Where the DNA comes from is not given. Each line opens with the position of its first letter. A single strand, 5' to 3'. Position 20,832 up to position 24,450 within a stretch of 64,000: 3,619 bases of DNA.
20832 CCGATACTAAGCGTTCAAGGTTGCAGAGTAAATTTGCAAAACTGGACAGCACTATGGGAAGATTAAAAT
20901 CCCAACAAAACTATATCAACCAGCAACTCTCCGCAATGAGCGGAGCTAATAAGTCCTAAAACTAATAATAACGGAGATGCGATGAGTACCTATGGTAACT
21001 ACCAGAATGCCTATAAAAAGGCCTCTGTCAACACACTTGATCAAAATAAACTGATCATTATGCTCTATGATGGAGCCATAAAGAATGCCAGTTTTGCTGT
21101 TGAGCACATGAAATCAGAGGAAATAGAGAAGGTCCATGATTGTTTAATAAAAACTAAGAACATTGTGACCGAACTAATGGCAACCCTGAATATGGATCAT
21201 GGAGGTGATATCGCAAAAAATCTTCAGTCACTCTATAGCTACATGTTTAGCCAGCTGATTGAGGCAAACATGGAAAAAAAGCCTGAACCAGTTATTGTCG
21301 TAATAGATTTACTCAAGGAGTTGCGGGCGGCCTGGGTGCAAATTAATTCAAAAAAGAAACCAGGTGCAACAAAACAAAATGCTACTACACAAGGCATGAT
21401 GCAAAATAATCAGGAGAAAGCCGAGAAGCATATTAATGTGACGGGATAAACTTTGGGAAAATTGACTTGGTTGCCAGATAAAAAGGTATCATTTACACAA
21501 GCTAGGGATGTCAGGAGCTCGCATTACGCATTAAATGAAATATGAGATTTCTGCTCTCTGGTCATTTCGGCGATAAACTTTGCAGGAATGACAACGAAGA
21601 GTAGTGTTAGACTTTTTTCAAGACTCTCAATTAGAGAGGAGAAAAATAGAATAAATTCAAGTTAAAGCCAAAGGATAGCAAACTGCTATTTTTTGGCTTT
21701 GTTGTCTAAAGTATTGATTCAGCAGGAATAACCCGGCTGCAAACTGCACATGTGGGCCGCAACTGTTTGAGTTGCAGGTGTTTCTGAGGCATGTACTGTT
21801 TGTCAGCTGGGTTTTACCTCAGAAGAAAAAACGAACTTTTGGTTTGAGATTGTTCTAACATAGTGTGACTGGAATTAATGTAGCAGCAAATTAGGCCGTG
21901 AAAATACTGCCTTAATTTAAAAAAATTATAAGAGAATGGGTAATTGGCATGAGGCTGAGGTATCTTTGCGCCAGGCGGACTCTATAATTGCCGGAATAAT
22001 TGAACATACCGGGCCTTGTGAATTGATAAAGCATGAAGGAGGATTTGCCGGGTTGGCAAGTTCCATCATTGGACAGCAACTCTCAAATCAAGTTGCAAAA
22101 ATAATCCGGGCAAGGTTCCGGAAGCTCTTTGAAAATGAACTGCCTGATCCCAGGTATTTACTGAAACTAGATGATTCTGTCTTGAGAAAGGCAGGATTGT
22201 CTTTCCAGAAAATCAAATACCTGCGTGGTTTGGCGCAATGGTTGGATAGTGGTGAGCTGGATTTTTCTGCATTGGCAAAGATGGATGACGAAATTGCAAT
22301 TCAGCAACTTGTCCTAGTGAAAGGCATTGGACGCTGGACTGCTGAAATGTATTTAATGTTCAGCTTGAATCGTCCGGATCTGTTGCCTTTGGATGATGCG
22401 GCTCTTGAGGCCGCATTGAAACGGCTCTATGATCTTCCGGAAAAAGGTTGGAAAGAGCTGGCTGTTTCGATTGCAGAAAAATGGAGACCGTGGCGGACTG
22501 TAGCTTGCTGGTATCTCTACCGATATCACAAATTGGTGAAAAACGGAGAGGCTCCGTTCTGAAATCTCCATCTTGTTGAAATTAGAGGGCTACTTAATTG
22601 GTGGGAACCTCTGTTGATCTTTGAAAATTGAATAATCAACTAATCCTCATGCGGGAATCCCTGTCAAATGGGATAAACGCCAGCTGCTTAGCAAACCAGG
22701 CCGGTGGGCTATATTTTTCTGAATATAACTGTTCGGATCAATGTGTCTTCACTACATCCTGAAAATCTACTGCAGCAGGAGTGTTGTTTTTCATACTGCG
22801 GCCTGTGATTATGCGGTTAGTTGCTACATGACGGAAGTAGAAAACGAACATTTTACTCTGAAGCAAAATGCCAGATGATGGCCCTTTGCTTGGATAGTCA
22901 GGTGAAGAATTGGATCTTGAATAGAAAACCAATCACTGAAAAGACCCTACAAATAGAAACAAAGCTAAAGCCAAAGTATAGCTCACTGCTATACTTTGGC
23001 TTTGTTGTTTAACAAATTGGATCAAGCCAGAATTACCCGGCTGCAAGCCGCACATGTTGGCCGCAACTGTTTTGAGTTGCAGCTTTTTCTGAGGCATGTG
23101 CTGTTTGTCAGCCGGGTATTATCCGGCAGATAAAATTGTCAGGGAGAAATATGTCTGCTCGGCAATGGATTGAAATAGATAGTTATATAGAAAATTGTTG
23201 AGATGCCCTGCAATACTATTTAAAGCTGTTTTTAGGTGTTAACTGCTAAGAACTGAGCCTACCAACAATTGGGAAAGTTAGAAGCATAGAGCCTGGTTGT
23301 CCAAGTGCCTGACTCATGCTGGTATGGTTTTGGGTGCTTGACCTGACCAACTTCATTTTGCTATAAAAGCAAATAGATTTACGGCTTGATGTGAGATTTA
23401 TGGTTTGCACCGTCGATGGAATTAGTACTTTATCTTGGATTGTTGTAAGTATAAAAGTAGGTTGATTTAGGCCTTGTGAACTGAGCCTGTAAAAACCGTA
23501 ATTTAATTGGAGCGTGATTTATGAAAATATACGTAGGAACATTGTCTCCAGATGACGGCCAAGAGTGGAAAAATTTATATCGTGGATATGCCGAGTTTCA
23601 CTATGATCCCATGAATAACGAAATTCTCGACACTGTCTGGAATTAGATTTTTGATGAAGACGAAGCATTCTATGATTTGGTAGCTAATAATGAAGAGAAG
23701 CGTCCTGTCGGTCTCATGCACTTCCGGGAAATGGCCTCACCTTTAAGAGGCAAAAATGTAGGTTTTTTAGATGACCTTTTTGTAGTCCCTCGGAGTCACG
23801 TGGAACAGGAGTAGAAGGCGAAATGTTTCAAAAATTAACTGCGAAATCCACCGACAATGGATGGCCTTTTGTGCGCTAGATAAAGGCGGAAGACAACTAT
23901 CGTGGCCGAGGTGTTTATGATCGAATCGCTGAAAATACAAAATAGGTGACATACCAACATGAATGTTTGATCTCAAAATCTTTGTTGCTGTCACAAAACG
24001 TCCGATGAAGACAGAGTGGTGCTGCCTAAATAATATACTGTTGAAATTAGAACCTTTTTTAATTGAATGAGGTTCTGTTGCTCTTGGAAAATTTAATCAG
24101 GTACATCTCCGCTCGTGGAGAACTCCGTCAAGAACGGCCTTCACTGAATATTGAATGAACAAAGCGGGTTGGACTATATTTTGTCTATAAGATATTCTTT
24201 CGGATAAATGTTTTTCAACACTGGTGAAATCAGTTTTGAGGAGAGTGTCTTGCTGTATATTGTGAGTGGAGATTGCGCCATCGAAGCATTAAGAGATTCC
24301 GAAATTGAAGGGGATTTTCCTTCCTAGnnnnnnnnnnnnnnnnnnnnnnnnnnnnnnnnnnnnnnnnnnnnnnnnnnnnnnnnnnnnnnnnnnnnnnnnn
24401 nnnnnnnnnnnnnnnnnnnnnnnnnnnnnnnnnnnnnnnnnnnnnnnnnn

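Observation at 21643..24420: Two interleaved repeat families stack non-homologous cargo genes right after fliS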

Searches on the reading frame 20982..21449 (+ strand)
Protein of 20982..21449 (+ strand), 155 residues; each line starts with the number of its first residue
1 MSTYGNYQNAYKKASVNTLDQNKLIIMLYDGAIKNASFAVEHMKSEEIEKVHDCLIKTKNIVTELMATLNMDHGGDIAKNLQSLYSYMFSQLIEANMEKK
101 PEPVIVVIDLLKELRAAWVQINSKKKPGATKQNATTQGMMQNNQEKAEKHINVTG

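Call 17: search_protein_families(library=pfam, proteins=[window:20982-21446:+], max_evalue=0.01)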
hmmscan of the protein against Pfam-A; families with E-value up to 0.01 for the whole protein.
window:20982-21446:+ (155 aa): 1 family
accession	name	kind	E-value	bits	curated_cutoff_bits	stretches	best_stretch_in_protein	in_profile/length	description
PF02561.19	FliS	-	8.4e-38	129.6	26.7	1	9-121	2-114/115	Flagellar protein FliS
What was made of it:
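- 20982..21449 (+): fliS, last gene of the fliC-fliD-fliS unit; left anchor of the locus. Pfam FliS E 8e-38 (call 17).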

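Call 18: find_encoding_contigs(protein=window:20982-21449:+, flank=10000, max_places=10)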
Protein window:20982-21449:+ (155 aa): 23 contigs read that carry it; 10 places shown.
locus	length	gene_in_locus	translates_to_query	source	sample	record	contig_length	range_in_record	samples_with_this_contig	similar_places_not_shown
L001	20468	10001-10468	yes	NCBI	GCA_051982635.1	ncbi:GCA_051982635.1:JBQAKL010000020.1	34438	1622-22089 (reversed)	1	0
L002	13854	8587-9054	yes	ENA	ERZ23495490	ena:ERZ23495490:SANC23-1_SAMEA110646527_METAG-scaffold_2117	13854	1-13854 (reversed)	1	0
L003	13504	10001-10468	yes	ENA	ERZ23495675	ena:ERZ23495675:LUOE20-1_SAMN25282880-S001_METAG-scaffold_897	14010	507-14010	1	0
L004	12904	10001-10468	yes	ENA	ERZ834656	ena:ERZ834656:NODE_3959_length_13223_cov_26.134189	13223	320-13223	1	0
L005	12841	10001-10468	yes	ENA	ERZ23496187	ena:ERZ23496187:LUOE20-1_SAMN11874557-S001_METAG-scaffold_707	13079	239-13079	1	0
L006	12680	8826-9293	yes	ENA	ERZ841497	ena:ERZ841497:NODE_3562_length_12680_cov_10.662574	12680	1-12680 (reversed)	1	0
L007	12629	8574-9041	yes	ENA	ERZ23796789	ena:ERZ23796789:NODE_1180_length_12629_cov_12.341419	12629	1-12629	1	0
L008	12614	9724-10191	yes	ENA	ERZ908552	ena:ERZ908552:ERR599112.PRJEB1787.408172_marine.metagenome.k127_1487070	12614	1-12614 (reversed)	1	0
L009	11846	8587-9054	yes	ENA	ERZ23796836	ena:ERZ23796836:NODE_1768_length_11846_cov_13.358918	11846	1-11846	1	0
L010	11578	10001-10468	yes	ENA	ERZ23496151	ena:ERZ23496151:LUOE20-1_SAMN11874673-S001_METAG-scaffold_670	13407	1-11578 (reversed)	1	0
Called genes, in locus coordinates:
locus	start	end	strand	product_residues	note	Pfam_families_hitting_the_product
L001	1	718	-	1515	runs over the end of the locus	PF00310:GATase_2, PF04898:Glu_syn_central, PF01645:Glu_synthase, PF01493:GXGXG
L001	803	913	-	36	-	-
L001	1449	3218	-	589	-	PF14849:YidC_periplas, PF02096:60KD_IMP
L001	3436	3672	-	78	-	-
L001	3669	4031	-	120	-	PF00825:Ribonuclease_P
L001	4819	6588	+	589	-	PF00669:Flagellin_N, PF00700:Flagellin_C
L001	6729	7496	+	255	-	PF02465:FliD_N, PF07196:Flagellin_IN (weak)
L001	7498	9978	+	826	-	PF07195:FliD_C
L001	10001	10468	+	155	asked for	PF02561:FliS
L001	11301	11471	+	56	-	-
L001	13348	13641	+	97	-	-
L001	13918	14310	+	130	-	-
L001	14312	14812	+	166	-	PF00583:Acetyltransf_1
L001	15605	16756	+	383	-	PF01321:Creatinase_N, PF00557:Peptidase_M24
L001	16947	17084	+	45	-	-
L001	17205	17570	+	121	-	-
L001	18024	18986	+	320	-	PF00669:Flagellin_N, PF00700:Flagellin_C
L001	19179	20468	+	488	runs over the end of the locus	PF00669:Flagellin_N, PF00700:Flagellin_C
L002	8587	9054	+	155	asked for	PF02561:FliS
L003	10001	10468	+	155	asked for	PF02561:FliS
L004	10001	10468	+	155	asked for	PF02561:FliS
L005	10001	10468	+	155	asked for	PF02561:FliS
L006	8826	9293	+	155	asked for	PF02561:FliS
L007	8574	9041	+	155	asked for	PF02561:FliS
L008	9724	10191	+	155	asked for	PF02561:FliS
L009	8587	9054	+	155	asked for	PF02561:FliS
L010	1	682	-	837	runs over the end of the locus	?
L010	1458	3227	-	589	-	PF14849:YidC_periplas, PF02096:60KD_IMP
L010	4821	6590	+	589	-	PF00669:Flagellin_N, PF00700:Flagellin_C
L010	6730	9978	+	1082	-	PF02465:FliD_N, PF07195:FliD_C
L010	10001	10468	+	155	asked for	PF02561:FliS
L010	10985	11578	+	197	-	PF00730:HhH-GPD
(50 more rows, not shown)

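Call 21: find_homologous_proteins(query=window:20982-21446:+, max_evalue=1e-10)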
Query window:20982-21446:+ (155 aa): 1177 proteins with E <= 1e-10 among 1205 candidates; the best 120 are listed.
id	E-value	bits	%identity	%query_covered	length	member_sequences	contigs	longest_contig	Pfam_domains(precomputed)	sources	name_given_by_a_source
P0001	2.5e-94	331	99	100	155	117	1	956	PF02561.20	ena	-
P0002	5.7e-94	330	99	100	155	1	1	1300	PF02561.20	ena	-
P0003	2.1e-93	328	99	100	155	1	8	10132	PF02561.20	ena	-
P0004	2.5e-93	328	99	100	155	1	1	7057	PF02561.20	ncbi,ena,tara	tara:strand:+ start:552 stop:1019 length:468 start_codon:yes stop_codon:yes gene_type:complete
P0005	4.1e-93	327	99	100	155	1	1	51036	PF02561.20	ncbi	-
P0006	4.8e-93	327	99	100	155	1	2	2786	PF02561.20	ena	-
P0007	1.1e-92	325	99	100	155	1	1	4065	PF02561.20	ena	-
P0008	2.3e-92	324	99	100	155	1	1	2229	PF02561.20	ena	-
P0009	2.9e-92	324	98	100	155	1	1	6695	PF02561.20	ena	-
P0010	3.9e-92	324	98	100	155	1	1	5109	PF02561.20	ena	-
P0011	3.9e-92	324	99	100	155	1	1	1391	PF02561.20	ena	-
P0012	4.6e-92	323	99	100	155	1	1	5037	PF02561.20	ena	-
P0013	4.7e-92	323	97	100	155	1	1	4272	PF02561.20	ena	-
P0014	5.5e-92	323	98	100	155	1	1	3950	PF02561.20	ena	-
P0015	6.7e-92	323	97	100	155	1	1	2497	PF02561.20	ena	-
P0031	1.8e-83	296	90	100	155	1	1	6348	PF02561.20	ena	-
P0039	1.1e-79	283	88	100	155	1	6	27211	PF02561.20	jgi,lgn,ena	-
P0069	9.4e-79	280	86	100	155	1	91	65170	PF02561.20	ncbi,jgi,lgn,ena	-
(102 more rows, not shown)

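Call 23: find_encoding_contigs(protein=P0069, flank=10000, max_places=4)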
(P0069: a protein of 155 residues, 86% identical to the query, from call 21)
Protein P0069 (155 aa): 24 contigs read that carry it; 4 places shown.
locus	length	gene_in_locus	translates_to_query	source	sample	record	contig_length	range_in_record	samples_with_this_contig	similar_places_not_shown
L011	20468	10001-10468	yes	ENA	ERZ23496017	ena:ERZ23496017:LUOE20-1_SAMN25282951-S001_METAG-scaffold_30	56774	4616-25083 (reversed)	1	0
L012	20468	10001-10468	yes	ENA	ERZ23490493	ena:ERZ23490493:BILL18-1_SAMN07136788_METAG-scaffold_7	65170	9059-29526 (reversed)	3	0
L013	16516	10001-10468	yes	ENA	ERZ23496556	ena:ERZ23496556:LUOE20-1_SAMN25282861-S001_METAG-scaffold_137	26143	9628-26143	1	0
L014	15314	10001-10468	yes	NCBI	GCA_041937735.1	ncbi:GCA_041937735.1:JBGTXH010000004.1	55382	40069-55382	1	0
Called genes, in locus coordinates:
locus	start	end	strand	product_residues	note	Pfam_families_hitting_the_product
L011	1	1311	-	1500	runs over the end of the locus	PF00310:GATase_2, PF04898:Glu_syn_central, PF01645:Glu_synthase, PF01493:GXGXG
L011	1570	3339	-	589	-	PF14849:YidC_periplas, PF02096:60KD_IMP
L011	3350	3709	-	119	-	PF01809:YidD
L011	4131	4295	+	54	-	-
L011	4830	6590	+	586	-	PF00669:Flagellin_N, PF00700:Flagellin_C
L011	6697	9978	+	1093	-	PF02465:FliD_N, PF07196:Flagellin_IN (weak), PF07195:FliD_C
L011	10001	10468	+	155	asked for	PF02561:FliS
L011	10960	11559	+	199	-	PF00730:HhH-GPD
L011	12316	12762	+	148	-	PF00583:Acetyltransf_1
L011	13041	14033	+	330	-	-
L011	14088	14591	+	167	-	PF00583:Acetyltransf_1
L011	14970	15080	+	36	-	-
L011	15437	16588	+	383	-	PF01321:Creatinase_N, PF00557:Peptidase_M24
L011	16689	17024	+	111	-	PF03992:ABM (weak)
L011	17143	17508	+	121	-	-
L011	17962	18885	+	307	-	PF00669:Flagellin_N, PF00700:Flagellin_C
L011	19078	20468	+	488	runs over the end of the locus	PF00669:Flagellin_N, PF00700:Flagellin_C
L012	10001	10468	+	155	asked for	PF02561:FliS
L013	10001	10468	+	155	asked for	PF02561:FliS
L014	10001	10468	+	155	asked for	PF02561:FliS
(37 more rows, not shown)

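Call 24: find_encoding_contigs(protein=P0039, flank=10000, max_places=3)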
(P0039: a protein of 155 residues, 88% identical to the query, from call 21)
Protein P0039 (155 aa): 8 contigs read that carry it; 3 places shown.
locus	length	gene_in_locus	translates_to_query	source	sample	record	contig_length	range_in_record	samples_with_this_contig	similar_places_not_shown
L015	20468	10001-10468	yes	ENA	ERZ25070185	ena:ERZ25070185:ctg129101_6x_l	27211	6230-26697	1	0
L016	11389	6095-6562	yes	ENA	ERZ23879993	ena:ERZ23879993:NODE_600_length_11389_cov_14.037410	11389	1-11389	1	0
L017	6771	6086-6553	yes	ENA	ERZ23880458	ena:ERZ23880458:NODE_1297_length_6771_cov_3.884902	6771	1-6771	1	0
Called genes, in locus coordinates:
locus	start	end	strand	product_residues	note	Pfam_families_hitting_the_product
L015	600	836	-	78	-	-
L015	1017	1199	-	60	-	-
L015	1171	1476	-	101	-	-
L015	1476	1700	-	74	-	PF22842:Pel9A-like_beta_helix (weak)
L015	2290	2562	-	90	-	-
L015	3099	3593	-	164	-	PF13701:DDE_Tnp_1_4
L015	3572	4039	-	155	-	PF13701:DDE_Tnp_1_4, PF01609:DDE_Tnp_1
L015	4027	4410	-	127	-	-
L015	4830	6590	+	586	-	PF00669:Flagellin_N, PF00700:Flagellin_C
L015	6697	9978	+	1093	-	PF02465:FliD_N, PF07195:FliD_C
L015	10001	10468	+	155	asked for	PF02561:FliS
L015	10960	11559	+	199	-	PF00730:HhH-GPD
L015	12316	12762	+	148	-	PF00583:Acetyltransf_1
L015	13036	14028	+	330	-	-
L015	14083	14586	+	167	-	PF00583:Acetyltransf_1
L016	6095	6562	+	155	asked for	PF02561:FliS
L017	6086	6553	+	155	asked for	PF02561:FliS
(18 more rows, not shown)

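Call 25: find_encoding_contigs(protein=P0031, flank=10000, max_places=2)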
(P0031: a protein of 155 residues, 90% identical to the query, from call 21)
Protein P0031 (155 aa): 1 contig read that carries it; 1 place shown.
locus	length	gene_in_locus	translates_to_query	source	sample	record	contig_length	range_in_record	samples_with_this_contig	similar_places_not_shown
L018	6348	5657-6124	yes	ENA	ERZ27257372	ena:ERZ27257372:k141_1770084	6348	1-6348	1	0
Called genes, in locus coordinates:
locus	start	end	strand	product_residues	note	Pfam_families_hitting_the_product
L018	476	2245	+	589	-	PF00669:Flagellin_N, PF00700:Flagellin_C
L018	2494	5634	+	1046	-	PF02465:FliD_N, PF07195:FliD_C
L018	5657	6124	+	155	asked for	PF02561:FliS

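Call 46: search_protein_families(library=pfam, proteins=[L011:13041-14030:+, L011:12316-12759:+, L011:10960-11556:+, L011:14088-14588:+], max_evalue=1)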
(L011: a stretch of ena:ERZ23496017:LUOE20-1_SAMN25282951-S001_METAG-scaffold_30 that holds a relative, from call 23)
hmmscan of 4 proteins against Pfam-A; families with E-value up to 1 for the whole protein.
L011:13041-14030:+ (330 aa): 1 family
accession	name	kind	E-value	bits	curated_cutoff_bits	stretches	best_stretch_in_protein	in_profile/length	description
PF08874.15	DUF1835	-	0.0046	17.5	21.1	1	2-112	1-118/122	Domain of unknown function (DUF1835)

L011:12316-12759:+ (148 aa): 6 families
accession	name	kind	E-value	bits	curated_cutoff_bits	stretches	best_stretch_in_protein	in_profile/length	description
PF00583.31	Acetyltransf_1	-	8.9e-10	39.3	20.7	1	16-134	1-113/116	Acetyltransferase (GNAT) family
PF04768.19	NAT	-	0.0015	18.8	27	1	34-111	57-117/168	NAT, N-acetyltransferase, of N-acetylglutamate synthase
PF13508.13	Acetyltransf_7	-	0.0032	18.3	27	1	53-114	6-62/84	Acetyltransferase (GNAT) domain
PF13527.13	Acetyltransf_9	-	0.048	14.1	25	1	80-118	72-110/127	Acetyltransferase (GNAT) domain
PF08445.16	FR47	-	0.054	13.9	22.1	1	78-134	19-74/86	FR47-like protein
PF13673.13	Acetyltransf_10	-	0.24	11.8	23.6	1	72-112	52-83/128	Acetyltransferase (GNAT) domain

L011:10960-11556:+ (199 aa): 3 families
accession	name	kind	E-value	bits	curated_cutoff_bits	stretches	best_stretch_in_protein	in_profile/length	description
PF00730.31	HhH-GPD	-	2.3e-10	41.2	26.2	1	34-175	2-106/108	HhH-GPD superfamily base excision DNA repair protein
PF06163.17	DUF977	-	0.12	12.8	22.1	1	109-145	24-60/134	Bacterial protein of unknown function (DUF977)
PF13213.11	DUF4021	-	0.22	12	25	1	150-165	23-38/46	Protein of unknown function (DUF4021)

L011:14088-14588:+ (167 aa): 5 families
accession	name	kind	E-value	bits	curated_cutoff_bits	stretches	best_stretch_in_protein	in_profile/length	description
PF00583.31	Acetyltransf_1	-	1.3e-09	38.8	20.7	1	55-158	14-116/116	Acetyltransferase (GNAT) family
PF13673.13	Acetyltransf_10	-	0.00063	20.2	23.6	1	64-160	18-109/128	Acetyltransferase (GNAT) domain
PF13508.13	Acetyltransf_7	-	0.012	16.4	27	1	79-159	5-83/84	Acetyltransferase (GNAT) domain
PF13523.12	Acetyltransf_8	-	0.046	13.8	27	1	55-122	22-85/145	Acetyltransferase (GNAT) domain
PF19799.5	DUF6282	-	0.12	12.5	26.8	1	119-149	71-101/196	Family of unknown function (DUF6282)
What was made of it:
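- On DUF1835 (PF08874), for the 330-aa gene: The intact orthologue scores 17.5 bits (E 0.0046) over profile positions 1-118 of 122 (call 46).
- Checked: That match was obtained on the intact orthologue (call 46); the window copy gave nothing (call 17).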

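Call 47: search_protein_families(library=ncbifam, proteins=[L011:13041-14030:+, L011:12316-12759:+, L011:10960-11556:+, L011:14088-14588:+], max_evalue=0.01)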
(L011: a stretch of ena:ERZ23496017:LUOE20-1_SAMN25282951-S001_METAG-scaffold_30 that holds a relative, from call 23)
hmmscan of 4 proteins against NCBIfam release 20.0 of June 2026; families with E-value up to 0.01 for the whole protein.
L011:13041-14030:+ (330 aa): 0 families

L011:12316-12759:+ (148 aa): 1 family
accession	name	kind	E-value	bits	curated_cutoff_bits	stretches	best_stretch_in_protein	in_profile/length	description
NF000482.1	AAC_3_XI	exception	0.0075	16.1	300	1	25-112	27-107/148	aminoglycoside N-acetyltransferase AAC(3)-XI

L011:10960-11556:+ (199 aa): 2 families
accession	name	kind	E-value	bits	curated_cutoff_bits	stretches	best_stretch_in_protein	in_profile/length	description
NF007641.0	PRK10308.1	equivalog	2.2e-08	34.1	229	1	34-187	127-272/285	DNA-3-methyladenine glycosylase 2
NF010494.0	PRK13913.1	equivalog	0.0087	16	192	0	74-137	85-145/220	3-methyladenine DNA glycosylase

L011:14088-14588:+ (167 aa): 0 families

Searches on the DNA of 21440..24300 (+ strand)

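Call 43: search_rna_families(source=window, start=21440, end=24300, threshold=evalue, max_evalue=10)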
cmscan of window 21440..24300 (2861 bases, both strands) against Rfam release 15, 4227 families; matches with E-value up to 10: 6.
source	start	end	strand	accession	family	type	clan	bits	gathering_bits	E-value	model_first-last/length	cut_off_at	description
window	22412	22476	+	RF03364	mir-427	Gene; miRNA;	-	23.8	70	0.16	1-69/69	no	mir-427 microRNA precursor family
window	21659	21706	+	RF01413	miR-430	Gene; miRNA;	CL00096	20.1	47.3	2.4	1-70/70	no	miR-430 microRNA precursor family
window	23030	23121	-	RF02518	mir-2494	Gene; miRNA;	-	18.8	140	4.9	1-113/113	no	mir-2494 microRNA precursor family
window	21576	21712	+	RF02114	FAM13A-AS1_1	Gene; lncRNA;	-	17.9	70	6.3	1-118/118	no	FAM13A antisense RNA 1 conserved region 1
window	21988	22112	+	RF02504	Atu_L1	Gene; sRNA;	-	14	60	4.7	1-174/174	no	Rhizobiales sRNA Atu_L1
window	21748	21783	-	RF02359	MS2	Cis-reg;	-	13.7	40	7.4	1-36/36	no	Bacteriophage MS2 operator hairpin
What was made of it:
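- On Any Rfam family: Permissive settings gave only chance-level hits (call 43).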

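Call 84: search_dna_similar(query=window:22563-23135:+, collection=plasmids, mode=distant, max_evalue=0.001, max_rows=5)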
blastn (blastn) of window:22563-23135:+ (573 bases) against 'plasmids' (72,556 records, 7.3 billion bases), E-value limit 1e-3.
No match.

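Call 85: search_dna_similar(query=window:22563-23135:+, collection=phages, mode=distant, max_evalue=0.001, max_rows=5)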
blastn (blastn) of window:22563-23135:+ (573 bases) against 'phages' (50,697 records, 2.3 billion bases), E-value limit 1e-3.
No match.
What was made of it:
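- There was no plasmid or phage match (calls 84, 85).
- Tried and rejected: Similarity searches against plasmids and phages found nothing (calls 84, 85).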

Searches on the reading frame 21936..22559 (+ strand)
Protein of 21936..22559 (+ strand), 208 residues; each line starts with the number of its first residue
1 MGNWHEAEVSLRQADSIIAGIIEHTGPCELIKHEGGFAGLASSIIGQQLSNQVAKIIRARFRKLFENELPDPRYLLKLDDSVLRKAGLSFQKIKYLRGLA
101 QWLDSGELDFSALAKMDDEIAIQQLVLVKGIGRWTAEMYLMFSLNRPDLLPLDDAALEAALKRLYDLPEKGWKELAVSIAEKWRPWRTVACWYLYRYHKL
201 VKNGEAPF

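Call 17: search_protein_families(library=pfam, proteins=[window:21936-22559:+], max_evalue=0.01)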
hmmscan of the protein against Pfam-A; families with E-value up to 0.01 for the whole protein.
window:21936-22559:+ (208 aa): 1 family
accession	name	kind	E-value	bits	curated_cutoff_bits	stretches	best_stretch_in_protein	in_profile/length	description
PF00730.31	HhH-GPD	-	5.5e-12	46.4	26.2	1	42-185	2-108/108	HhH-GPD superfamily base excision DNA repair protein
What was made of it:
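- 21936..22562 (+): Slot 1 gene: HhH-GPD (AlkA-like) DNA glycosylase, intact. Pfam HhH-GPD E 5.5e-12 (call 17).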
